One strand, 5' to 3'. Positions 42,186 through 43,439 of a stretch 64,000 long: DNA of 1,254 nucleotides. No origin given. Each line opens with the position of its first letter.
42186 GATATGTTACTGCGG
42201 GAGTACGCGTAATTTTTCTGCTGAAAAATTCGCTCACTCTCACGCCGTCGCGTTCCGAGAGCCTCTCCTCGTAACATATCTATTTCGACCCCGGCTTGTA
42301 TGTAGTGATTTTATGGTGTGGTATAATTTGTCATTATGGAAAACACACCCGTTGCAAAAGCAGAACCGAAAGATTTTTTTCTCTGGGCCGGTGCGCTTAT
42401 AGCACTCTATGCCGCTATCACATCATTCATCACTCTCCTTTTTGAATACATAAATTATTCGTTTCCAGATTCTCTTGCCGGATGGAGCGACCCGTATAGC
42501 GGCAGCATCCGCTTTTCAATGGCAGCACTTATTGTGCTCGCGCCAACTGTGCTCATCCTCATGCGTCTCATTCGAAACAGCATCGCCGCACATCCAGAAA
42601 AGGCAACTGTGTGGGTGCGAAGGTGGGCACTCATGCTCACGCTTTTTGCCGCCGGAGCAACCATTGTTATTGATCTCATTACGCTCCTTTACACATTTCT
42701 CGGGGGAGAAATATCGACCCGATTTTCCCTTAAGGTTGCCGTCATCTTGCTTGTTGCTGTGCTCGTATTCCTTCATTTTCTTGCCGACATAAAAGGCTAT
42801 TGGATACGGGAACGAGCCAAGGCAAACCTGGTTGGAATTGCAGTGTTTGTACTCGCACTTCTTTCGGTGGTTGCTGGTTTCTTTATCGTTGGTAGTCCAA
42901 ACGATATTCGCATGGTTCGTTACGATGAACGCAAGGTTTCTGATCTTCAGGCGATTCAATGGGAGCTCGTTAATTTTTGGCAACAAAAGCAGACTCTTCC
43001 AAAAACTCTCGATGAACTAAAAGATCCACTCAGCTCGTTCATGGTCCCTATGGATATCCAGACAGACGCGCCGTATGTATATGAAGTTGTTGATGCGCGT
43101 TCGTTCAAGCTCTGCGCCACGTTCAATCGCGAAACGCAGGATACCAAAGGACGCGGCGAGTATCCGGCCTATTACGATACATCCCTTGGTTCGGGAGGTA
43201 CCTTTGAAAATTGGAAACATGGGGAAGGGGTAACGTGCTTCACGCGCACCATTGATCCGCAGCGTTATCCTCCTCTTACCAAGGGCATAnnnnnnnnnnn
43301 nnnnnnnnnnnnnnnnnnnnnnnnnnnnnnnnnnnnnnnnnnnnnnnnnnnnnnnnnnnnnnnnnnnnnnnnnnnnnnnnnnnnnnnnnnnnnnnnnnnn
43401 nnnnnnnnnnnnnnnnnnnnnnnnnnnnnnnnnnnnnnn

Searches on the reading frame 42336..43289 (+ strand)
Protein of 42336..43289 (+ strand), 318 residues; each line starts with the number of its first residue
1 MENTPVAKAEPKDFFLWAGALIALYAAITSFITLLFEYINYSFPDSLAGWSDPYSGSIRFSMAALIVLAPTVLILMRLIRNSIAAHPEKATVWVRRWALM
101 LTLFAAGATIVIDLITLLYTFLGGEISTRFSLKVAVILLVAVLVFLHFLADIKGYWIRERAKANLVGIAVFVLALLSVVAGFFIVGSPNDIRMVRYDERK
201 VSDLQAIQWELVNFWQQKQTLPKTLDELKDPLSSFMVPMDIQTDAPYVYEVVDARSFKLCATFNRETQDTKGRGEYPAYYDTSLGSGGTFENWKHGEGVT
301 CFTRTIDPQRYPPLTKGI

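Call 49: search_protein_families(library=pfam, proteins=[window:42336-43289:+], max_evalue=0.001)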
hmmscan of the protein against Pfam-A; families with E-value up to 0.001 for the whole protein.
window:42336-43289:+ (318 aa): 1 family
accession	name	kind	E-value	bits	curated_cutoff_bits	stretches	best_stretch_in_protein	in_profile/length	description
PF18920.5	DUF5671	-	2.9e-16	60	28.4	1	14-145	2-129/132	Domain of unknown function (DUF5671)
